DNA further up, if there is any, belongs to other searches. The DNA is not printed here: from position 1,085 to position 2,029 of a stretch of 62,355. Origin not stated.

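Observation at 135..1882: Low-GC, translationally coupled ABC-ATPase + TOPRIM-like pair: candidate PARIS/AbiL/OLD-like anti-phage module at the window edge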

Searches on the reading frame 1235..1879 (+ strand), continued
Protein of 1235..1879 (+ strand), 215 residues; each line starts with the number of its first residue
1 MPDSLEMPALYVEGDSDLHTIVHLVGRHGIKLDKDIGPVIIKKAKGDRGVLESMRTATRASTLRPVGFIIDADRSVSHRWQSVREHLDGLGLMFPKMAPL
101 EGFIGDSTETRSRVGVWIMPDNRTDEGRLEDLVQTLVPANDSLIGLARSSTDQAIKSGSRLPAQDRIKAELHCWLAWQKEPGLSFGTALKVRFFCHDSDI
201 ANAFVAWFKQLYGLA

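Call 33: search_solved_structures(query=A1, max_evalue=10, show_alignments=3)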
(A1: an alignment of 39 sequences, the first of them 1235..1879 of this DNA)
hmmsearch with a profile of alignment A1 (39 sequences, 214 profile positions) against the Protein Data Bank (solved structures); distinct sequences matched with E-value up to 10: 19.
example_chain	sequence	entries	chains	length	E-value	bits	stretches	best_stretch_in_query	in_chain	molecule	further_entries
4rzp_A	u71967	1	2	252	2.8e-06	30.2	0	124-158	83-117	Engineered Protein OR366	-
5wb5_A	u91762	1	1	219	0.059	16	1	61-140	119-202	Putative eukaryotic translation initiation factor eIF-4E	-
6s9m_A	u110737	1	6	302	0.1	15.2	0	124-171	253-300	Lock2_KRKRKAKITW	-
6s9n_A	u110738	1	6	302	0.15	14.7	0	124-171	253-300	Lock2_KRKRKAKLSF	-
5uh5_D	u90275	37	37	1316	1.2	11.8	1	16-72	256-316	DNA-directed RNA polymerase subunit beta'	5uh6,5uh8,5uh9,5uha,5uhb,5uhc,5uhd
5zx2_D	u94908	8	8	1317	1.2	11.8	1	16-72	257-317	DNA-directed RNA polymerase subunit beta'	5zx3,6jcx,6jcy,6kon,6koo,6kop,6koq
10mi_D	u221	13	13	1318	1.2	11.8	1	16-72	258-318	DNA-directed RNA polymerase subunit beta'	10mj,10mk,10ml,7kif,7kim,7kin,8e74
7q4u_D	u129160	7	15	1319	1.2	11.8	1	16-72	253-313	DNA-directed RNA polymerase subunit beta'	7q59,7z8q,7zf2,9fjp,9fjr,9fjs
7pp4_d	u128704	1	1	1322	1.2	11.8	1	16-72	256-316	DNA-directed RNA polymerase subunit beta'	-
6bzo_D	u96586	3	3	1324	1.2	11.8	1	16-72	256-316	DNA-directed RNA polymerase subunit beta'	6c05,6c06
9m98_D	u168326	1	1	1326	1.2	11.8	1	16-72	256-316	DNA-directed RNA polymerase subunit beta'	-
9m9d_D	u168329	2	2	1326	1.2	11.8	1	16-72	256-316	DNA-directed RNA polymerase subunit beta'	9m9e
6c04_D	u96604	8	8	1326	1.2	11.8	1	16-72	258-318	DNA-directed RNA polymerase subunit beta'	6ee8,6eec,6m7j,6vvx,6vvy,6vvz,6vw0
9e7v_D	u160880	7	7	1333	1.2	11.8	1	16-72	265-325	DNA-directed RNA polymerase subunit beta'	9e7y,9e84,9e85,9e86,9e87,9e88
6edt_D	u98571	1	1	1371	1.3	11.7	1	16-72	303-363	DNA-directed RNA polymerase subunit beta'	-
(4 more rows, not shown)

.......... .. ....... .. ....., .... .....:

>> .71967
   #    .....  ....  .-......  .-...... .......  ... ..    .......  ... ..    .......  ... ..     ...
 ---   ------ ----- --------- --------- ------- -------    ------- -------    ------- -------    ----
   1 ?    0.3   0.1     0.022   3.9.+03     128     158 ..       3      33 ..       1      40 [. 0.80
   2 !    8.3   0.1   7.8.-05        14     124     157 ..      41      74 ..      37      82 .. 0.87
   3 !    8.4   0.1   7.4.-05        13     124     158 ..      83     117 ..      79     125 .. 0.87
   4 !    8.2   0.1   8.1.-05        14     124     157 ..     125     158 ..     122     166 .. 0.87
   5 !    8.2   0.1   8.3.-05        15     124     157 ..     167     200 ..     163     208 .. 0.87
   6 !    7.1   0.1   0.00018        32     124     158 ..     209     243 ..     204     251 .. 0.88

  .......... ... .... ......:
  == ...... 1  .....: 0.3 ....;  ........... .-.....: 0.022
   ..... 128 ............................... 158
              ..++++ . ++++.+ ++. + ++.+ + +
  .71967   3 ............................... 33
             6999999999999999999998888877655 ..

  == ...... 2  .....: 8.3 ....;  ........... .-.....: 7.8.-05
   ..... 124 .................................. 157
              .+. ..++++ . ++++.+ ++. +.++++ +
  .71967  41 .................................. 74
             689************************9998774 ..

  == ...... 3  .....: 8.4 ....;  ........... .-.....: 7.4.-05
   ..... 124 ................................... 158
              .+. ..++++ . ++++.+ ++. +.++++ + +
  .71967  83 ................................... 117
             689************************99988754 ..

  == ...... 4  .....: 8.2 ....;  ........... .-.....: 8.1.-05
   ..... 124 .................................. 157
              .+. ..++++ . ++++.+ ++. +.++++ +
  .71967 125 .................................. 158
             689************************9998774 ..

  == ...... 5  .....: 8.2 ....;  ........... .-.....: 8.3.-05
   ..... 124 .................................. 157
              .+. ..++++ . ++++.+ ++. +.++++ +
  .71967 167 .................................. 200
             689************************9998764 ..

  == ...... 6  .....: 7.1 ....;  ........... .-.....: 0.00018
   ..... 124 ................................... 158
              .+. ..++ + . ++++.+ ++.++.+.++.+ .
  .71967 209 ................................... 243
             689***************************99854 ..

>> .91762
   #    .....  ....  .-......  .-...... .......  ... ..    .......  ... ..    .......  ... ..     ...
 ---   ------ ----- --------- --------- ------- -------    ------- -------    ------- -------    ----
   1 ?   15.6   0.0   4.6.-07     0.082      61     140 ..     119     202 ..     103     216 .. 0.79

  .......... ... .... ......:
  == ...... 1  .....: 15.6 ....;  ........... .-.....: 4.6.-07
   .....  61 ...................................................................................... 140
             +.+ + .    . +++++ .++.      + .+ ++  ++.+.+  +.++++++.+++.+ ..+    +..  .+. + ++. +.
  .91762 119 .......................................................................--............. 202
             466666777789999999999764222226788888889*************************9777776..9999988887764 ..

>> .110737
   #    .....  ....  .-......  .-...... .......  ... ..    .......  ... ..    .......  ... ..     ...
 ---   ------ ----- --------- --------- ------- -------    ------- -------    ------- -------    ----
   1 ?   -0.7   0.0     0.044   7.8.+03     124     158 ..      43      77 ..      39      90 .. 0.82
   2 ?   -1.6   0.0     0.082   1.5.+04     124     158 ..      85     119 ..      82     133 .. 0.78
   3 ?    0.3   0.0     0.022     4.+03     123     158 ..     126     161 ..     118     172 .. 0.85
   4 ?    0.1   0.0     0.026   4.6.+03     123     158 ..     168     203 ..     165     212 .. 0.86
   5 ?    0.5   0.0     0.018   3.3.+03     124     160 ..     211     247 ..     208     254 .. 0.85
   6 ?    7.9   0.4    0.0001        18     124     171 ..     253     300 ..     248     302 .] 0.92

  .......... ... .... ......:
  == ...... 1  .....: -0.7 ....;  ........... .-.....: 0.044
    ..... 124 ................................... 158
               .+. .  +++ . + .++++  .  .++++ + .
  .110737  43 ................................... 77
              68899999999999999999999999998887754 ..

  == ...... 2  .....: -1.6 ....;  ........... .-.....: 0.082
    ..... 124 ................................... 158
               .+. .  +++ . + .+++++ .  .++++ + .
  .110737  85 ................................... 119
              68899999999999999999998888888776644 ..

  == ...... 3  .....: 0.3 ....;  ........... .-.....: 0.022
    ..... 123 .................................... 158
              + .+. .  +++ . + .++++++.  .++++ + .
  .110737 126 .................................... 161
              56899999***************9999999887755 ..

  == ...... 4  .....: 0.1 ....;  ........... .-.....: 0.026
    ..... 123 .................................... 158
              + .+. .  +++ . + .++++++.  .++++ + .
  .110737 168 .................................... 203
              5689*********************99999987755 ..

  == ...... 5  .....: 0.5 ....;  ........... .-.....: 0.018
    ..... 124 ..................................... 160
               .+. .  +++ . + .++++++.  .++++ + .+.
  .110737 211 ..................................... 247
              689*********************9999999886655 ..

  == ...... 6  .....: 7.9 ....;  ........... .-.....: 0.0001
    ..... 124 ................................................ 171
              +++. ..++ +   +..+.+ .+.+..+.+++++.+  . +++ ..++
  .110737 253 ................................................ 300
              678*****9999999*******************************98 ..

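Call 34: search_protein_families(library=pfam, alignment_id=A1, max_evalue=5)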
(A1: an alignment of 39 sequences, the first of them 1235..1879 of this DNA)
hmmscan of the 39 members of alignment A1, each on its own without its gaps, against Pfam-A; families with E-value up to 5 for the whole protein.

A. member 1, window:1235-1879:+ (215 aa): 1 family
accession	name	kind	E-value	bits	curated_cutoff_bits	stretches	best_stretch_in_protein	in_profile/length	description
PF11536.14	DUF3226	-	3.7e-52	177.6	27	1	9-212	3-207/208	Protein of unknown function (DUF3226)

B. families by the number of members that match (of 39 scanned): 14 families
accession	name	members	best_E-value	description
PF11536.14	DUF3226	39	1.2e-69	Protein of unknown function (DUF3226)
PF17853.6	GGDEF_2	2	0.017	GGDEF-like domain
PF11296.14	DUF3097_C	1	0.0013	DUF3097, C-terminal domain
PF18107.7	HTH_ABP1_N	1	0.031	Fission yeast centromere protein N-terminal domain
PF07592.17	DDE_Tnp_ISAZ013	1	0.08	Rhodopirellula transposase DDE domain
PF24697.1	DUF7661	1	0.12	Domain of unknown function (DUF7661)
PF20469.4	OLD-like_TOPRIM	1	0.15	Overcoming lysogenization defect protein-like, TOPRIM domain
PF19450.4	DUF5988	1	0.17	Family of unknown function (DUF5988)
PF22517.1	Mcm-like_N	1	0.2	Mcm-like, N-terminal domain, archaea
PF17724.6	DUF5568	1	0.2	Family of unknown function (DUF5568)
PF11876.13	TsiV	1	0.2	Type VI immunity for VRR-NUC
PF03081.22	Exo70_C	1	0.23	Exo70 exocyst complex subunit C-terminal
PF23005.1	DUF7032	1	0.26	Domain of unknown function (DUF7032)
PF14491.11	DUF4435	1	0.38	Protein of unknown function (DUF4435)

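Call 35: find_encoding_contigs(protein=P0003, flank=10000, max_places=3)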
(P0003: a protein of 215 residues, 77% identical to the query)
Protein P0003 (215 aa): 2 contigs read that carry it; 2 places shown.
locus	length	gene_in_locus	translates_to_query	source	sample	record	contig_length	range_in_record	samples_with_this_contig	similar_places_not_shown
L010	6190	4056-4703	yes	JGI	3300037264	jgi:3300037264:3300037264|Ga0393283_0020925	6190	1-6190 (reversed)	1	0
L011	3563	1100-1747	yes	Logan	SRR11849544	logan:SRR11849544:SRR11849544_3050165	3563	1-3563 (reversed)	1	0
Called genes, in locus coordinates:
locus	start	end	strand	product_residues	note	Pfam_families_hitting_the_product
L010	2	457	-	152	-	?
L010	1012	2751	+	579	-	PF01964:ThiC_Rad_SAM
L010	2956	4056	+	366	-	PF02463:SMC_N (weak), PF13175:AAA_15, PF13476:AAA_23 (weak), PF13175:AAA_15, PF13304:AAA_21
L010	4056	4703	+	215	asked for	PF11536:DUF3226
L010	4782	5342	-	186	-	-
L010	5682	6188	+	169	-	?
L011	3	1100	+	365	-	?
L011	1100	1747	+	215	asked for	PF11536:DUF3226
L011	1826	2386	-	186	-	-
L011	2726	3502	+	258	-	PF03372:Exo_endo_phos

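Call 47: find_related_loci(query=A1, collection=genome_contigs, flank=6000)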
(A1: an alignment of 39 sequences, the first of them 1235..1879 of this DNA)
Query A1 (215 aa) in genome_contigs; peptide patterns used: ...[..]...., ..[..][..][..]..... (x = any residue, [..] = any of these).
600 stretches matched a pattern (row limit reached: there are more); 596 encode a relative of the query (tblastn E <= 1e-3); the best 80 are kept; 80 distinct loci.
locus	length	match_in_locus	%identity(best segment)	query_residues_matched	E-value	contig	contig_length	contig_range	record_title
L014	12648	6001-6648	45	1-214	3e-59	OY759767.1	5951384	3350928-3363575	MAG: Paracoccaceae bacterium isolate 316162c6-927f-40e2-b83c-ebe45102abf5 genome assembly, chromosome: 1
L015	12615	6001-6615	50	10-214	2e-59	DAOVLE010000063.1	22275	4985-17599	MAG TPA_asm: Phycisphaerales bacterium isolate CSMAG_1437 CSMAG_1437_k141_441259_length_22275_cov_17.9452, whole genome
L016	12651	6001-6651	48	1-215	1e-61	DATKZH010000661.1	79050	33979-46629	MAG TPA_asm: Thermoguttaceae bacterium isolate SMAG_U14240 k141_1916678, whole genome shotgun sequence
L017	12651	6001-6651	46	1-215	8e-59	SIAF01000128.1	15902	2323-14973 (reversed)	MAG: Planctomycetaceae bacterium isolate Baikal-deep-G167 BACOMB-C17700, whole genome shotgun sequence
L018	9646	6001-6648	47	1-215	7e-58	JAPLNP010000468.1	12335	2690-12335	MAG: Planctomycetia bacterium isolate LacPavin_0920_SED3_MAG_64_13 LacPavin_0920_SED3_scaffold_1502474, whole genome sho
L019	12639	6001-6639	46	4-214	2e-57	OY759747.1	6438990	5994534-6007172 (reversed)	MAG: Spirochaetia bacterium isolate 029c9a96-c795-42b2-9c0d-59f5314b817a genome assembly, chromosome: 1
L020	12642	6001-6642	46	4-215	1e-56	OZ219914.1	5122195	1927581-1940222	MAG: Spirochaetia bacterium isolate 65460407-d738-4661-97af-02a88c6845d9 genome assembly, chromosome: 2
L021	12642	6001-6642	46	6-215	2e-56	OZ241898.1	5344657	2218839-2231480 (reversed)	MAG: Vicinamibacterales bacterium isolate 479fc26a-c5fd-4f96-80c2-dbb1f079bd2a genome assembly, chromosome: 1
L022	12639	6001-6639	48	1-214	3e-56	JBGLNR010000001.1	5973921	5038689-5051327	MAG: Planctomycetota bacterium isolate PPR_0503 PPR_0503.fa_scaffold_119715, whole genome shotgun sequence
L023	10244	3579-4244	43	1-214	1e-55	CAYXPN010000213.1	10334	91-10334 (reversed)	MAG TPA_asm: uncultured Planctomycetaceae bacterium isolate binchicken_co17_32 genome assembly, contig: NODE_13816_lengt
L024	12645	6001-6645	46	3-215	7e-56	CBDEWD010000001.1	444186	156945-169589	MAG: Spirochaetia bacterium isolate c5f6e9bc-bcaa-411e-bf86-d1d97e606e4d genome assembly, contig: contig_1, whole genome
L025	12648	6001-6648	45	1-214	5e-55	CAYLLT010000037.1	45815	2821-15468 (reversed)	MAG TPA_asm: uncultured Planctomycetales bacterium isolate SRP119689_co1_258 genome assembly, contig: NODE_901_length_45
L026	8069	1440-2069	44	8-214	2e-54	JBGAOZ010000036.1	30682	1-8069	MAG: Phycisphaerales bacterium isolate MAG_AAO_H125.32 AAOH125-32_opera_contig_3146, whole genome shotgun sequence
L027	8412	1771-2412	46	1-212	3e-54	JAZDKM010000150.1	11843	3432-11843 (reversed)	MAG: Planctomycetota bacterium isolate MEGAHIT-group-0.533 k141_20486823, whole genome shotgun sequence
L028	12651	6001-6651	43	1-215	5e-54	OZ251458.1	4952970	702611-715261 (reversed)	MAG: Candidatus Latescibacterota bacterium isolate 0d485872-e18d-4011-b7de-a34ce824adf8 genome assembly, chromosome: 1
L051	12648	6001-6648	45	6-212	1e-49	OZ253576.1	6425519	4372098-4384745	MAG: Vicinamibacterales bacterium isolate 6a0cd737-ee79-44fe-98ec-e457d3034484 genome assembly, chromosome: 1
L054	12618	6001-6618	42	8-214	1e-49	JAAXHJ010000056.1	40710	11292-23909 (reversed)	MAG: Candidatus Palauibacter poriticola isolate Plut_88886 unfiltered_Plut_88886_genomic_contig_655124, whole genome sho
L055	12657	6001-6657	44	5-212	3e-49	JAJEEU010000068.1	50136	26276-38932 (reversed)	MAG: Vicinamibacteria bacterium isolate p16x34bins.50 k141_974235, whole genome shotgun sequence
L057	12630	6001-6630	42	10-214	5e-49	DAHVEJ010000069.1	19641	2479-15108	MAG TPA_asm: Phycisphaerales bacterium isolate clean5707 NODE_69_length_19641_cov_4.619710, whole genome shotgun sequenc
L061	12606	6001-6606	43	10-215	4e-48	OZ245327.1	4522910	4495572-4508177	MAG: Longimicrobiales bacterium isolate a868c1f5-20c0-43c7-9325-8e090fe4a492 genome assembly, chromosome: 1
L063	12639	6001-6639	42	4-214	2e-47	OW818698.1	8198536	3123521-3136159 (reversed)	metagenome genome assembly, chromosome: 1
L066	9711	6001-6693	40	10-212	8e-47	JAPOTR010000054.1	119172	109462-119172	MAG: Cyanobacteria bacterium MAG CAR3_bin_5 NODE_44_length_119172_cov_29.9419, whole genome shotgun sequence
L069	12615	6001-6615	43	10-212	5e-46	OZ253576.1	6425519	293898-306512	MAG: Vicinamibacterales bacterium isolate 6a0cd737-ee79-44fe-98ec-e457d3034484 genome assembly, chromosome: 1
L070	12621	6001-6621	40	8-214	1e-45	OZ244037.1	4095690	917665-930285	MAG: Longimicrobiales bacterium isolate f1d7cd51-80ea-44bf-852b-8dd3c8245deb genome assembly, chromosome: 1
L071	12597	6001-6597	41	8-211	9e-46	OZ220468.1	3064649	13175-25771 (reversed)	MAG: Longimicrobiales bacterium isolate ddfa3c06-a013-4680-9539-8883dc2ec397 genome assembly, chromosome: 1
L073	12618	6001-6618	40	6-213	3e-45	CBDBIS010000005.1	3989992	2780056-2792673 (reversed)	MAG: Alphaproteobacteria bacterium isolate 1c27fcd0-475b-40ea-bcc6-78b425081152 genome assembly, contig: contig_5, whole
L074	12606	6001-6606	42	10-215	4e-45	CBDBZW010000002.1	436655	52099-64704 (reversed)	MAG: Longimicrobiales bacterium isolate 067ac056-e4e3-461b-9658-b762d142c107 genome assembly, contig: contig_2, whole ge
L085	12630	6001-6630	38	10-211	4e-41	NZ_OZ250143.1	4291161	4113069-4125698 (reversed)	MAG: Candidatus Palauibacter sp. isolate 48ff9d69-b9c1-46bb-834c-a9f20826d9c9 chromosome 1, complete sequence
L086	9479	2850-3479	39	1-212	1e-40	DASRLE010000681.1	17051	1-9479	MAG TPA_asm: Candidatus Saccharimonadales bacterium isolate SMAG_U10180 k141_167157, whole genome shotgun sequence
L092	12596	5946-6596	38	4-214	1e-38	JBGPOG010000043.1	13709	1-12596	MAG: Chthonomonadia bacterium isolate OBJ_0618_7090110_197 k141_9969606_length_13709_cov_12.0033, whole genome shotgun s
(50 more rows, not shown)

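Call 53: search_dna_similar(query=window:1235-1879:+, collection=phages, mode=protein, max_evalue=0.001)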
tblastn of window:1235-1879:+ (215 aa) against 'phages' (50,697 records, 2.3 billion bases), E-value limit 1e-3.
No match.

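Call 54: search_dna_similar(query=window:1235-1879:+, collection=plasmids, mode=protein, max_evalue=0.001)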
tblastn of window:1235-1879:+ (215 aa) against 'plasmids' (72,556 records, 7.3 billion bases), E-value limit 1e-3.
Records with a match: 9; places in all: 9; records where one place covers at least 80% of the query: 5.
Best place of each record, by identity: <60% 9.
By first word of the organism name: Acinetobacter 6; Plesiomonas 1; Citrobacter 1; Klebsiella 1.
By predicted mobility (MOB-suite, as given by PLSDB): mobilizable 5; non-mobilizable 4.
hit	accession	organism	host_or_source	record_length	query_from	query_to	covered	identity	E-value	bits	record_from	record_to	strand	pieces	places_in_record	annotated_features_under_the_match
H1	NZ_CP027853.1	Plesiomonas shigelloides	whole organism,catfish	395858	8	212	95%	28.4%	4e-13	74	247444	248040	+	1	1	DUF3226 domain-containing protein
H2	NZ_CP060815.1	Acinetobacter variabilis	a feces sample of chicken origin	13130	5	212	97%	24.8%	4e-9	63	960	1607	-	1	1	DUF3226 domain-containing protein | ATP-binding protein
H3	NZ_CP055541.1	Citrobacter freundii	culture,Wastewater effluent sample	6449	10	190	84%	26.6%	8e-6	53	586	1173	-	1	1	DUF3226 domain-containing protein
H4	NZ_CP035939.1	Acinetobacter cumulans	Pure Culture,Sewage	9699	7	214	97%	23.0%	5e-7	57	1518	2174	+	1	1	DUF3226 domain-containing protein | ATP-binding protein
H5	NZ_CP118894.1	Acinetobacter sp. TAC-1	cell culture,Livestock manure and ...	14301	5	181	82%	24.5%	2e-6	55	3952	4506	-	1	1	DUF3226 domain-containing protein | ATP-binding protein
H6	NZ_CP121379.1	Acinetobacter baumannii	mixed culture,wastewater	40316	48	190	67%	26.5%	3e-6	54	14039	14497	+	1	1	DUF3226 domain-containing protein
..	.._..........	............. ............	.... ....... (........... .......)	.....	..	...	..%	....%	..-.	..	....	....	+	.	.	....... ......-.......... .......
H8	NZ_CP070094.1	Klebsiella pneumoniae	Homo sapiens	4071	114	213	47%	31.7%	2e-6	55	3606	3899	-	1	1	none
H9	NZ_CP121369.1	Acinetobacter baumannii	mixed culture,wastewater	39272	114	190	36%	33.8%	1e-5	52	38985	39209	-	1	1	DUF3226 domain-containing protein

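Call 55: get_annotated_region(hit=H2, flank=6000)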
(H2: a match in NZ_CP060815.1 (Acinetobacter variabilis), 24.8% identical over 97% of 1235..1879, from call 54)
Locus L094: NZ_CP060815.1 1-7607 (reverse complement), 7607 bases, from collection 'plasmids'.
description: Acinetobacter variabilis strain XM9F202-2 plasmid pXM9F202-2-13k, complete sequence
organism: Acinetobacter variabilis (NCBI taxid 70346)
taxonomy: Bacteria; Pseudomonadota; Gammaproteobacteria; Moraxellales; Moraxellaceae; Acinetobacter; Acinetobacter variabilis
host: -; source: a feces sample of chicken origin; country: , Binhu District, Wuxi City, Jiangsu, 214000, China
typing (MOB-suite, as given by PLSDB): non-mobilizable; replicon rep_cluster_1041
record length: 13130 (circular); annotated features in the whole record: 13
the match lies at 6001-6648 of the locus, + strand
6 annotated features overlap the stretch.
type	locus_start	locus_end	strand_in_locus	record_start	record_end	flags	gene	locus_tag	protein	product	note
CDS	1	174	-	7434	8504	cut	-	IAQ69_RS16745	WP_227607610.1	hypothetical protein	-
CDS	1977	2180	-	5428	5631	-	-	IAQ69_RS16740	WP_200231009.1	hypothetical protein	-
CDS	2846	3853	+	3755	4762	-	-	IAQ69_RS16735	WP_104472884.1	replication initiation protein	GO:0006270 - DNA replication initiation [Evidence IEA]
CDS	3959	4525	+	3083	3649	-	-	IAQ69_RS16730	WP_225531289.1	plasmid replication DNA-binding protein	-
CDS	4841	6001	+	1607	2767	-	-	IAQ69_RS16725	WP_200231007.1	ATP-binding protein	-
CDS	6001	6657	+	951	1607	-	-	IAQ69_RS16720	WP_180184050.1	DUF3226 domain-containing protein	-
